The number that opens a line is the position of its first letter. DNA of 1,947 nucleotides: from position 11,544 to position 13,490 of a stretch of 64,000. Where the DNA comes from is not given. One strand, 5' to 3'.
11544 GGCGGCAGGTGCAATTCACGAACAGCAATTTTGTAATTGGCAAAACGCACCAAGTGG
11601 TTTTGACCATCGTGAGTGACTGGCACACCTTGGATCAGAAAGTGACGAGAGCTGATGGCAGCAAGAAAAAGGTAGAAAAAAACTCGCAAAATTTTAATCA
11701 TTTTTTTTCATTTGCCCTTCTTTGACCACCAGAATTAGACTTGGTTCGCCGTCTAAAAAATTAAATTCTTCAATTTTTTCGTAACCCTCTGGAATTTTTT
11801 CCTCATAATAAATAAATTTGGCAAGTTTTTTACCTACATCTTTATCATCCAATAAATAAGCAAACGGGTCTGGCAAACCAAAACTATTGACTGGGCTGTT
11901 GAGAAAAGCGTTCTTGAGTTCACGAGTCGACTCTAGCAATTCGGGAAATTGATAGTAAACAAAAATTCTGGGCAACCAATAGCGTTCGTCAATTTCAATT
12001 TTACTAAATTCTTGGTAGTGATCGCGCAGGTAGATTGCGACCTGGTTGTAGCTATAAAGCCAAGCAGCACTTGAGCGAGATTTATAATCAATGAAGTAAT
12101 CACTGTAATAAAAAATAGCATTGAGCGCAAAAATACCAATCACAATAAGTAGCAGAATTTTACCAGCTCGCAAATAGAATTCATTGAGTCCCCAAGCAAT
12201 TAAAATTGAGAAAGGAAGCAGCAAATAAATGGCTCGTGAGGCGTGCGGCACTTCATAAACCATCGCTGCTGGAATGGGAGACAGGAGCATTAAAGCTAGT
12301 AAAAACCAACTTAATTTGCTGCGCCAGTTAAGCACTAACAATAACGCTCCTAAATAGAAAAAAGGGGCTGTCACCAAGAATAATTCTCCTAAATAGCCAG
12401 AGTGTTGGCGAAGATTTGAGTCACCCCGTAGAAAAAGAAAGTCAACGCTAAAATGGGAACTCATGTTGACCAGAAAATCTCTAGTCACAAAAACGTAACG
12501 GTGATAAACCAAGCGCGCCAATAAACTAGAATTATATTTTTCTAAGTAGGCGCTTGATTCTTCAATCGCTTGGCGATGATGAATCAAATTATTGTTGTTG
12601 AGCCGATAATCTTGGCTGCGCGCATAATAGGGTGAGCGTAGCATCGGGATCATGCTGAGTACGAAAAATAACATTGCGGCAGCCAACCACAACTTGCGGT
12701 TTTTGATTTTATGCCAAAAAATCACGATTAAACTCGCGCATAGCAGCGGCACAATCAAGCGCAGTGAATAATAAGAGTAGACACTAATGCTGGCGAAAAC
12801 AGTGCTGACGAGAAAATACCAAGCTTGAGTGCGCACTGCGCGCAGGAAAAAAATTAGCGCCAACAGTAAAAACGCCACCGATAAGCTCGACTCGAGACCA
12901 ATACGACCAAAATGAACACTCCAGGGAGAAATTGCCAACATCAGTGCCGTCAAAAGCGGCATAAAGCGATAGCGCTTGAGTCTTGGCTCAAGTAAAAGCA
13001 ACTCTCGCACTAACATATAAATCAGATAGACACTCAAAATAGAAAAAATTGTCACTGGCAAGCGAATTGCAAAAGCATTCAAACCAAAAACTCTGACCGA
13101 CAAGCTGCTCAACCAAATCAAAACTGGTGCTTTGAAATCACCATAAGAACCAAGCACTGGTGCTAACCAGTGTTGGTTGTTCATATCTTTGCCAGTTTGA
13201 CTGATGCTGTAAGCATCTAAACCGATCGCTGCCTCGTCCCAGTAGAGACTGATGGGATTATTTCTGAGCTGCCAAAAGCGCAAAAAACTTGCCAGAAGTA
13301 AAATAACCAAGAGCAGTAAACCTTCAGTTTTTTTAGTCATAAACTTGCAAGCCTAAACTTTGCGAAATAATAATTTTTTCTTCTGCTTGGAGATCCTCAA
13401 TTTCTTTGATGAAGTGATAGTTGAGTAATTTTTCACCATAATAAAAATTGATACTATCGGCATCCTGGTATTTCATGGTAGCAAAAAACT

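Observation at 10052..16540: Tandem, translationally coupled array of three PMT/ArnT-like GT-C paralogs plus a YfhO/PTPS-related GT-C in one operon behind a flippase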

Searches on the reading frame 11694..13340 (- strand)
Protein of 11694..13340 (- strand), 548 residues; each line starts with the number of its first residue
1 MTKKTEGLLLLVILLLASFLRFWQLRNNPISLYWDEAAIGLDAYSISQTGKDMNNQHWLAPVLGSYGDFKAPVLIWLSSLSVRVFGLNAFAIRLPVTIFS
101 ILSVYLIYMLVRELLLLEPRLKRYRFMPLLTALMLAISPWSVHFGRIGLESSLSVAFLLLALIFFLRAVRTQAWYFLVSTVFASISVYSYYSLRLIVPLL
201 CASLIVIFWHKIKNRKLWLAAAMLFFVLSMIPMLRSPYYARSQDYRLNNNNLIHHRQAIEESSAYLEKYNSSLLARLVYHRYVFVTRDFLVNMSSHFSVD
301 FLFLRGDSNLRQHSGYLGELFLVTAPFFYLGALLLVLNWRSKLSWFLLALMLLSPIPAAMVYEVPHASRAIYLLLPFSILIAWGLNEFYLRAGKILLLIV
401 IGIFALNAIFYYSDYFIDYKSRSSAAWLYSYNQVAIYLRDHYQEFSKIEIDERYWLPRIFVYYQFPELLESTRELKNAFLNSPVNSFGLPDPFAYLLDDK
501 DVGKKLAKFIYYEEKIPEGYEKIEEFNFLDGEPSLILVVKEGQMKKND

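Call 4: search_protein_families(library=pfam, proteins=[window:11694-13340:-], max_evalue=0.01)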
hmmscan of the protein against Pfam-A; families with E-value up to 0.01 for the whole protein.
window:11694-13340:- (548 aa): 1 family
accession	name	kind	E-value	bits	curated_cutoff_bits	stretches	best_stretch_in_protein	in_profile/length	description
PF13231.12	PMT_2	-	2e-13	51.3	26.1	1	70-229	2-155/160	Dolichyl-phosphate-mannose-protein mannosyltransferase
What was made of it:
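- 11694..13340 (-): GT-C paralog C (548 aa). PMT_2 E 2e-13 (call 4).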

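Call 5: search_protein_families(library=ncbifam, proteins=[window:11694-13340:-], max_evalue=0.01)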
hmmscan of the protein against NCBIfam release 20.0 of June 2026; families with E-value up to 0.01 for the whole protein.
window:11694-13340:- (548 aa): 2 families
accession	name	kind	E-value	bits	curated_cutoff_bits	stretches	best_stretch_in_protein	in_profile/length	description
TIGR03663.1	TIGR03663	subfamily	1.3e-07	31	126.25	1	9-210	3-184/435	flippase activity-associated protein Agl23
NF009784.2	PRK13279.1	equivalog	1.3e-05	24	567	1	53-232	43-221/539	lipid IV(A) 4-amino-4-deoxy-L-arabinosyltransferase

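Call 14: find_homologous_proteins(query=window:11694-13340:-)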
Query window:11694-13340:- (548 aa): 326 proteins with E <= 0.001 among 8000 candidates; the best 120 are listed.
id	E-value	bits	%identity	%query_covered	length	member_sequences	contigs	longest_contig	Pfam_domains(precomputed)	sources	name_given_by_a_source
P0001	0.0e+0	1202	100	100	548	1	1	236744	PF13231.13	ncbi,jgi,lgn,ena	-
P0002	4.4e-278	942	76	100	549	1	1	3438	PF13231.13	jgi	jgi:4-amino-4-deoxy-L-arabinose transferase-like glycosyltransferase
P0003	4.4e-258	876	71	99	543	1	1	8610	PF13231.13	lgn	-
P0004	1.1e-257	874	71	99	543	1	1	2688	PF13231.13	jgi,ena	-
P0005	8.7e-257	872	70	100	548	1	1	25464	PF13231.13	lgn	-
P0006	9.6e-246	835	70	99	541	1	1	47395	PF02366.25,PF13231.13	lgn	-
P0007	6.1e-245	832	68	99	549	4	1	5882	PF13231.13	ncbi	-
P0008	7.5e-241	819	67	99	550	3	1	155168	PF13231.13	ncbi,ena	-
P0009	1.2e-239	815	67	100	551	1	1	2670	PF13231.13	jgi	jgi:4-amino-4-deoxy-L-arabinose transferase-like glycosyltransferase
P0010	2.7e-235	801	68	99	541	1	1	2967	PF13231.13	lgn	-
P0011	7.9e-235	799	67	99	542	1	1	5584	-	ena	-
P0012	1.7e-232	791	65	99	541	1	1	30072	PF13231.13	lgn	-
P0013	1.6e-231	788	65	99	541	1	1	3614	PF13231.13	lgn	-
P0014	7.4e-231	786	65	99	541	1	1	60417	PF13231.13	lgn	-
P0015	1.3e-230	785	65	99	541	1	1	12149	PF13231.13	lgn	-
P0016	1.1e-229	782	64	99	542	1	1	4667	PF13231.13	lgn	-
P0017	9.0e-229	779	65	99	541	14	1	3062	PF13231.13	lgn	-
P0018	4.4e-228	777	64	99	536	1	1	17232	PF13231.13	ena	-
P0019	3.1e-227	774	64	99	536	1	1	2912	PF13231.13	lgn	-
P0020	6.0e-225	766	64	99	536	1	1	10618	PF13231.13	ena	-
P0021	7.0e-225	766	62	99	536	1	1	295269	PF13231.13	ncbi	-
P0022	4.4e-223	760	64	99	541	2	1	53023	PF13231.13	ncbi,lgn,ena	-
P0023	9.8e-223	759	63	99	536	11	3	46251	PF13231.13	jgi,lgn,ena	-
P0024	4.9e-221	754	62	99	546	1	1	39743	PF13231.13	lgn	-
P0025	7.5e-221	753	62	99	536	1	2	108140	PF13231.13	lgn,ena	-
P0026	1.0e-218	746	62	99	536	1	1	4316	PF13231.13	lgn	-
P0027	1.5e-218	745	63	99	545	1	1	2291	PF13231.13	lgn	-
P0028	2.0e-218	745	63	99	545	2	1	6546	PF13231.13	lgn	-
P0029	7.6e-217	740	62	99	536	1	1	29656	PF13231.13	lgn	-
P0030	7.6e-216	736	63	97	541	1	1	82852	PF13231.13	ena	-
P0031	6.1e-214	730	61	99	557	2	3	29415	PF13231.13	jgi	jgi:4-amino-4-deoxy-L-arabinose transferase-like glycosyltransferase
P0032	3.4e-213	728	61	99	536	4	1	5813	PF13231.13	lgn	-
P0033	5.6e-213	727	60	99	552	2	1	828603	-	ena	-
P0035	4.8e-211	721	60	99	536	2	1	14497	PF13231.13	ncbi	-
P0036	3.2e-207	708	61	99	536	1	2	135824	PF13231.13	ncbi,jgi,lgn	jgi:4-amino-4-deoxy-L-arabinose transferase-like glycosyltransferase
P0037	8.1e-207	707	61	99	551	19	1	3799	PF13231.13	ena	-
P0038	1.7e-206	706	62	99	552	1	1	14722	PF13231.13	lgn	-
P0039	3.5e-206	705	61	99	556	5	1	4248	PF13231.13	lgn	-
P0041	1.0e-202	693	60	98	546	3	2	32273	PF13567.12,PF13231.13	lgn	-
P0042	5.4e-202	691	59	99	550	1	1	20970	PF13231.13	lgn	-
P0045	3.5e-180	619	54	96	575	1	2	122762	PF13231.13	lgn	-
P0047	2.2e-167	576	51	96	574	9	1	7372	PF13231.13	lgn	-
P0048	1.1e-163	564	50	95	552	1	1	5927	PF13231.13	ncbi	-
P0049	5.9e-157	542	49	96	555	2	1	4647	PF13231.13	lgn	-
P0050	3.9e-156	539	48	97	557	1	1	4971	PF13231.13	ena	-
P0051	2.1e-153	530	63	69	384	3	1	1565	PF13231.13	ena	-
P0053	2.6e-113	398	40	99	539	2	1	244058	-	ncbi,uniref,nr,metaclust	ncbi:hypothetical protein A2160_02915 [Candidatus Beckwithbacteria bacterium RBG_13_42_9]|uniref:Gly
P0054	6.3e-103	364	39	92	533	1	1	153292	PF13231.13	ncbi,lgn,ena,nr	ncbi:hypothetical protein GYA49_05310 [Candidatus Beckwithbacteria bacterium]|nr:hypothetical protei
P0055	1.7e-98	349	39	85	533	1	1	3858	PF13231.13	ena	-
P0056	1.4e-95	340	50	58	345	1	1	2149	PF13231.13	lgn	-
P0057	4.4e-94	335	37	86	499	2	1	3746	PF13231.13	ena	-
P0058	1.1e-91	327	41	85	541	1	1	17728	PF13231.13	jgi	jgi:4-amino-4-deoxy-L-arabinose transferase-like glycosyltransferase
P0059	1.4e-85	307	37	88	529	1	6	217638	PF13231.13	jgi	-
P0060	2.7e-81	292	37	82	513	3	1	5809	PF13231.13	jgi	-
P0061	1.4e-80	290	39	82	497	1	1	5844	PF13231.13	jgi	-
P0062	1.5e-78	283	35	87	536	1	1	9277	PF02366.25,PF13231.13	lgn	-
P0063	1.9e-78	283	37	88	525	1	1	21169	PF13231.13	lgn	-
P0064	2.0e-74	270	35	90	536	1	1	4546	PF13231.13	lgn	-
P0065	4.0e-73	265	36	76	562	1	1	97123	PF13231.13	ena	-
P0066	6.1e-72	262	36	84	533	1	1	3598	PF02366.25,PF13231.13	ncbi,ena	-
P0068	7.2e-72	261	33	79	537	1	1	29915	PF02366.25,PF13231.13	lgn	-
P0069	9.1e-70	254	32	86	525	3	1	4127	PF02366.25,PF13231.13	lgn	-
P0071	2.9e-69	253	33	82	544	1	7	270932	PF13231.13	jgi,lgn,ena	jgi:4-amino-4-deoxy-L-arabinose transferase-like glycosyltransferase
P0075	2.8e-67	246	31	96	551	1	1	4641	PF02366.25,PF13231.13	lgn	-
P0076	5.5e-67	245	33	97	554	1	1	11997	PF02366.25,PF13231.13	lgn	-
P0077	7.5e-67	245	33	87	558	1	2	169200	PF13231.13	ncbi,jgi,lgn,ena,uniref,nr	ncbi:hypothetical protein COT75_01765 [Candidatus Beckwithbacteria bacterium CG10_big_fil_rev_8_21_1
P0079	2.0e-65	240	32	96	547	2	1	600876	PF13231.13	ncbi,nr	ncbi:MAG: glycosyltransferase family 39 protein [Candidatus Levybacteria bacterium]|nr:glycosyltrans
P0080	3.0e-65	239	32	86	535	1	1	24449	PF02366.25,PF13231.13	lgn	-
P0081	5.3e-65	239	34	84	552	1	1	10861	PF02366.25,PF13231.13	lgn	-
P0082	8.0e-65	238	31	94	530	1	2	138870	PF02366.25,PF13231.13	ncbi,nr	ncbi:MAG: glycosyltransferase family 39 protein [Patescibacteria group bacterium]|nr:glycosyltransfe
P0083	1.1e-63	234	30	96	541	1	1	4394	PF02366.25,PF13231.13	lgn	-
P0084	4.5e-63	232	30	97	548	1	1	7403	PF13231.13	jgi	jgi:4-amino-4-deoxy-L-arabinose transferase-like glycosyltransferase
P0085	2.3e-62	230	31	85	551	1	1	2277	PF13231.13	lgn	-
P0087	3.2e-62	229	37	83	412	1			PF13231.13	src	-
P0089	7.0e-62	228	30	97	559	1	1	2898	PF02366.25,PF13231.13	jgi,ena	-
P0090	1.8e-61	227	34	83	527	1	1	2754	PF02366.25,PF13231.13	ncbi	-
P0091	3.4e-61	226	32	80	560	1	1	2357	PF13231.13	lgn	-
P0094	9.4e-61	225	32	84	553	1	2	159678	PF02366.25,PF13231.13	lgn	-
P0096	2.5e-60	223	27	96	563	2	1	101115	PF02366.25,PF13231.13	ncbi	-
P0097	6.0e-60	222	31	85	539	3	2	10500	PF13231.13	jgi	-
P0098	1.1e-59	221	30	83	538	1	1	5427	PF02366.25,PF13231.13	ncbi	-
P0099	1.2e-59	221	31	84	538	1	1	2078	PF13231.13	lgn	-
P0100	1.7e-59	220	31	86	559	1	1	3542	PF13231.13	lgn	-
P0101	3.5e-59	219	29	97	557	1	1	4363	PF02366.25,PF13231.13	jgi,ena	-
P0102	5.9e-59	219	32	94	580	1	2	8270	PF13231.13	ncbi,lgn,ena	-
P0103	7.0e-59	218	31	96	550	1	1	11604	PF13231.13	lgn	-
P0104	9.5e-59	218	31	97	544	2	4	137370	PF02366.25,PF13231.13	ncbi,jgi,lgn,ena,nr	ncbi:MAG TPA: glycosyltransferase family 39 protein [Clostridia bacterium]|nr:glycosyltransferase fa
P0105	1.6e-58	217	29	89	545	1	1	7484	PF13231.13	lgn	-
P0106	1.9e-58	217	31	98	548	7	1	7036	PF02366.25,PF13231.13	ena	-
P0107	2.7e-58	217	27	96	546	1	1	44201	PF02366.25,PF13231.13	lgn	-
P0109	7.7e-58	215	31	87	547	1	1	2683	PF13231.13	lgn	-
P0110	9.0e-58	215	34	83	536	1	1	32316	PF02366.25,PF13231.13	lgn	-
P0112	1.8e-57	214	33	84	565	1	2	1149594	PF13231.13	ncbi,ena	-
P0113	2.5e-57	213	31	80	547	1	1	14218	PF13231.13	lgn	-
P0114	2.9e-57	213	36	78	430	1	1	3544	PF13231.13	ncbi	-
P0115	3.5e-57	213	29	95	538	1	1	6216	PF02366.25,PF13231.13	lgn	-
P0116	4.2e-57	213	28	96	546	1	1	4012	PF02366.25,PF13231.13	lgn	-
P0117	7.4e-57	212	30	97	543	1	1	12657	PF13231.13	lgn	-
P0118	9.7e-57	211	31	84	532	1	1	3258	PF02366.25,PF13231.13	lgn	-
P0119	1.4e-56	211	30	97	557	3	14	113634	PF02516.21,PF13231.13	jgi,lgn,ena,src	-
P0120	1.7e-56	211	30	94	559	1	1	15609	PF02366.25,PF13231.13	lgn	-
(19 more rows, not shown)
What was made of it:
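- On Protein O-mannosyltransferase PMT (GT39): Some distant homologs carry a precomputed PF02366 hit (call 14).
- The Pfam family is PMT_2, and some homologs also carry a precomputed PF02366 (PMT) hit (call 14). JGI annotates homologs as 'ArnT-like' (call 14).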

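Call 15: find_encoding_contigs(protein=P0001, flank=10000, max_places=3)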
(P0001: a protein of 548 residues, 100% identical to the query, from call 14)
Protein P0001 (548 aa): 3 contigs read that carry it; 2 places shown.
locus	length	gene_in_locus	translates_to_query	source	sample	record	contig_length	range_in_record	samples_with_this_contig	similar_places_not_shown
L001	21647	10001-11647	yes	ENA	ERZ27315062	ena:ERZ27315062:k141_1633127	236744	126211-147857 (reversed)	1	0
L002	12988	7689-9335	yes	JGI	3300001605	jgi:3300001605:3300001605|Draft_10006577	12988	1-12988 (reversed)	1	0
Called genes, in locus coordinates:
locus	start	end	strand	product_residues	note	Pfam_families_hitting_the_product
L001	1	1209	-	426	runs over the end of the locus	PF01262:AlaDh_PNT_C (weak), PF02737:3HCDH_N (weak), PF03446:NAD_binding_2 (faint), PF03721:UDPG_MGDP_dh_N, PF00984:UDPG_MGDP_dh, PF03720:UDPG_MGDP_dh_C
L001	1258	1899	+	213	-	PF01746:tRNA_m1G_MT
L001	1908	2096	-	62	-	-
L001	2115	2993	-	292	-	PF01370:Epimerase, PF04321:RmlD_sub_bind, PF01073:3Beta_HSD, PF02719:Polysacc_synt_2 (weak), PF16363:GDP_Man_Dehyd, PF07993:NAD_binding_4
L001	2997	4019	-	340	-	PF01073:3Beta_HSD, PF01370:Epimerase, PF02719:Polysacc_synt_2, PF04321:RmlD_sub_bind, PF07993:NAD_binding_4, PF13460:NAD_binding_10, PF16363:GDP_Man_Dehyd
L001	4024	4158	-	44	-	-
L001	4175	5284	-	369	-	PF03816:LytR_cpsA_psr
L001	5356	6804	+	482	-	PF01943:Polysacc_synt, PF13440:Polysacc_synt_3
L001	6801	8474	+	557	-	-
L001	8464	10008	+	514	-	PF13231:PMT_2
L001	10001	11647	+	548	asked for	PF13231:PMT_2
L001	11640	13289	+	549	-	-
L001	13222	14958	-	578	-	PF10131:PTPS_related, PF09586:YfhO (weak)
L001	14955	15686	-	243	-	PF00535:Glycos_transf_2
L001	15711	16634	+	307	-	PF00535:Glycos_transf_2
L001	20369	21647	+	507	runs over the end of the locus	PF13231:PMT_2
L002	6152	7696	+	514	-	PF13231:PMT_2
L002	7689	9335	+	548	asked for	PF13231:PMT_2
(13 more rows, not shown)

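Call 16: find_encoding_contigs(protein=P0033, flank=10000, max_places=2)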
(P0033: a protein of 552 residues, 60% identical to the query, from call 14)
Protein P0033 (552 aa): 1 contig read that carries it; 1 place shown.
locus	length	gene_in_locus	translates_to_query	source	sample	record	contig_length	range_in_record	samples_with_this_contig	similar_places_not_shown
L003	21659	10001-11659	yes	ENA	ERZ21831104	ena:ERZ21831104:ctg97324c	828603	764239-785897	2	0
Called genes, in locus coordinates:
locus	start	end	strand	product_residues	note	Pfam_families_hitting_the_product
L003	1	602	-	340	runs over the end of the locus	PF01073:3Beta_HSD, PF01370:Epimerase, PF02719:Polysacc_synt_2, PF04321:RmlD_sub_bind, PF07993:NAD_binding_4, PF13460:NAD_binding_10, PF16363:GDP_Man_Dehyd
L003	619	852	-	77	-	-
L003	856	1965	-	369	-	PF03816:LytR_cpsA_psr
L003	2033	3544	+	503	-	PF01943:Polysacc_synt, PF13440:Polysacc_synt_3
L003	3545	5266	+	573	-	PF02366:PMT, PF13231:PMT_2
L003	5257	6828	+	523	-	-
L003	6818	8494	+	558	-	-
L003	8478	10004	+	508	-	PF13231:PMT_2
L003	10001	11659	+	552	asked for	-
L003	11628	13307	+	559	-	PF10131:PTPS_related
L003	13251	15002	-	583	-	-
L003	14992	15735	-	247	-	PF00535:Glycos_transf_2, PF10111:Glyco_tranf_2_2 (weak)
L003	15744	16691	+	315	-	PF00535:Glycos_transf_2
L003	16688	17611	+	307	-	PF00535:Glycos_transf_2, PF13641:Glyco_tranf_2_3, PF13632:Glyco_trans_2_3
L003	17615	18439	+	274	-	PF00535:Glycos_transf_2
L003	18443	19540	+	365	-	PF00534:Glycos_transf_1, PF13692:Glyco_trans_1_4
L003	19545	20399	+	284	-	PF13641:Glyco_tranf_2_3, PF00535:Glycos_transf_2, PF13506:Glyco_transf_21 (weak), PF13632:Glyco_trans_2_3 (weak)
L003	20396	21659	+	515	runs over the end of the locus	PF13231:PMT_2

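Call 17: find_encoding_contigs(protein=P0053, flank=10000, max_places=2)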
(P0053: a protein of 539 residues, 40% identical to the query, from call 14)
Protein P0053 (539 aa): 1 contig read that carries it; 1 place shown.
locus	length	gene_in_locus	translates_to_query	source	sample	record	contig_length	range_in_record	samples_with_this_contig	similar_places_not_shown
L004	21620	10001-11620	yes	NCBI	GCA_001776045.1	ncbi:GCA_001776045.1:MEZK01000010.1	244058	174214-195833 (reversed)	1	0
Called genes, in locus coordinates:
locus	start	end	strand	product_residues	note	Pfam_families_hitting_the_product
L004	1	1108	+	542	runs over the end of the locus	PF00288:GHMP_kinases_N, PF08544:GHMP_kinases_C, PF00702:Hydrolase (faint), PF13242:Hydrolase_like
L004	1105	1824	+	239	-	-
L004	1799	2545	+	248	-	PF00535:Glycos_transf_2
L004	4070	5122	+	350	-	-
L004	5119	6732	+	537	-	PF02366:PMT, PF13231:PMT_2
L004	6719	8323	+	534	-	-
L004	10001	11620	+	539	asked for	-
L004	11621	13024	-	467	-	PF13231:PMT_2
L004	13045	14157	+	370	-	-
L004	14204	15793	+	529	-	-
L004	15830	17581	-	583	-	-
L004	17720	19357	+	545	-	-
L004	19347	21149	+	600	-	PF13231:PMT_2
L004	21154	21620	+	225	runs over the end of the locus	PF00535:Glycos_transf_2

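Call 18: find_related_loci(query=window:11694-13340:-, collection=genome_contigs, flank=10000)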
Query window:11694-13340:- (548 aa) in genome_contigs; peptide patterns used: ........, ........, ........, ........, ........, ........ (x = any residue, [..] = any of these).
78 stretches matched a pattern; 7 encode a relative of the query (tblastn E <= 1e-3); 7 distinct loci.
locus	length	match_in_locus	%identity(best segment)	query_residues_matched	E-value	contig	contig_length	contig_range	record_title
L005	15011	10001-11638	67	1-545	0e+0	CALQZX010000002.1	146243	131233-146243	MAG: Parcubacteria group bacterium isolate MiH-14oct19-109 genome assembly, contig: MiH-14oct19-C63, whole genome shotgu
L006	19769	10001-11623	65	1-540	0e+0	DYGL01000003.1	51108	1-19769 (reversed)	MAG TPA_asm: Candidatus Microgenomatus sp. isolate BE2012_4_39_12 Afr_mines_BE2012_373_length_51108_cov_5_360077, whole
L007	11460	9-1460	67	62-545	0e+0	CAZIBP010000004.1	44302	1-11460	MAG TPA_asm: uncultured Pseudomonadales bacterium isolate SRP093185_co1_41 genome assembly, contig: NODE_349_length_4430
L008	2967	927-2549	63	1-541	0e+0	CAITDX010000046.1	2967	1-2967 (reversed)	uncultured bacterium isolate LaPlata_bin-3499 genome assembly, contig: bin-3499:46/85, whole genome shotgun sequence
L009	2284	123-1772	51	21-547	4e-172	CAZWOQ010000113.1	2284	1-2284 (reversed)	MAG TPA_asm: uncultured Pseudomonadales bacterium isolate SRP216815_co1_77 genome assembly, contig: NODE_68369_length_22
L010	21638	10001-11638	68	1-543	0e+0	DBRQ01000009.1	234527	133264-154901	MAG TPA_asm: Candidatus Pacebacteria bacterium UBA1364 UBA1364_contig_680, whole genome shotgun sequence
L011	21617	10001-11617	62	1-547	0e+0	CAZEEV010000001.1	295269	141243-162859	MAG TPA_asm: uncultured Pseudomonadales bacterium isolate SRP294416_co1_79 genome assembly, contig: NODE_5_length_295269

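Call 24: search_solved_structures(query=A2, max_evalue=1, show_alignments=2)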
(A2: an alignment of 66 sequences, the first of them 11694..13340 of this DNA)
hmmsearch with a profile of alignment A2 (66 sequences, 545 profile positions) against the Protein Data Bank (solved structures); distinct sequences matched with E-value up to 1: 2.
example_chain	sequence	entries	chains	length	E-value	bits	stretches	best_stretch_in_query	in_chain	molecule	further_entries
5ezm_A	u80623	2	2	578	0.0019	20.2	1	70-135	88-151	4-amino-4-deoxy-L-arabinose transferase or related glycosyltransferases of PMT family | 4-amino-4-deoxy-L-arabinose (L-Ara4N) transferase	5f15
9grx_E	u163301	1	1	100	0.06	15.3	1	175-254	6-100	NAD(P)H-quinone oxidoreductase subunit 4L, chloroplastic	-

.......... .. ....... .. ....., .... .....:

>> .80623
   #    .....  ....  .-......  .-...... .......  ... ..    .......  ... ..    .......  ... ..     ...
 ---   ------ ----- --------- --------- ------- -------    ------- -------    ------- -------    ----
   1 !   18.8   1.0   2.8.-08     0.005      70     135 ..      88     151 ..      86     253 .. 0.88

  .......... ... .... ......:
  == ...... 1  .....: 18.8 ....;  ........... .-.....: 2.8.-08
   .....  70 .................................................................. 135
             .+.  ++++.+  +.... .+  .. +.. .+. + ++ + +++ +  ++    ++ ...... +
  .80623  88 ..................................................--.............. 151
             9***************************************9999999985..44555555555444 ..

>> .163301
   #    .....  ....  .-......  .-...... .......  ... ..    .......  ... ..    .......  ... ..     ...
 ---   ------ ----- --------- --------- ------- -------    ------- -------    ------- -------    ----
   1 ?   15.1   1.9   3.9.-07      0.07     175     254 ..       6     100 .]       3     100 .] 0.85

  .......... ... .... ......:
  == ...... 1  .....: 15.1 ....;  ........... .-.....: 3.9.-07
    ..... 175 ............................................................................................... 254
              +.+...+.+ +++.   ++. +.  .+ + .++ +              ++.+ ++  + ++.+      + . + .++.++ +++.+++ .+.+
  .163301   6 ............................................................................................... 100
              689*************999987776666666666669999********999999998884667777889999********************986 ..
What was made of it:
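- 11694..13340 (-): K70 of the GDxKxP motif aligns with the KPP motif of ArnT 5ezm (call 24).
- K70 aligns with the KPP motif of ArnT (call 24).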
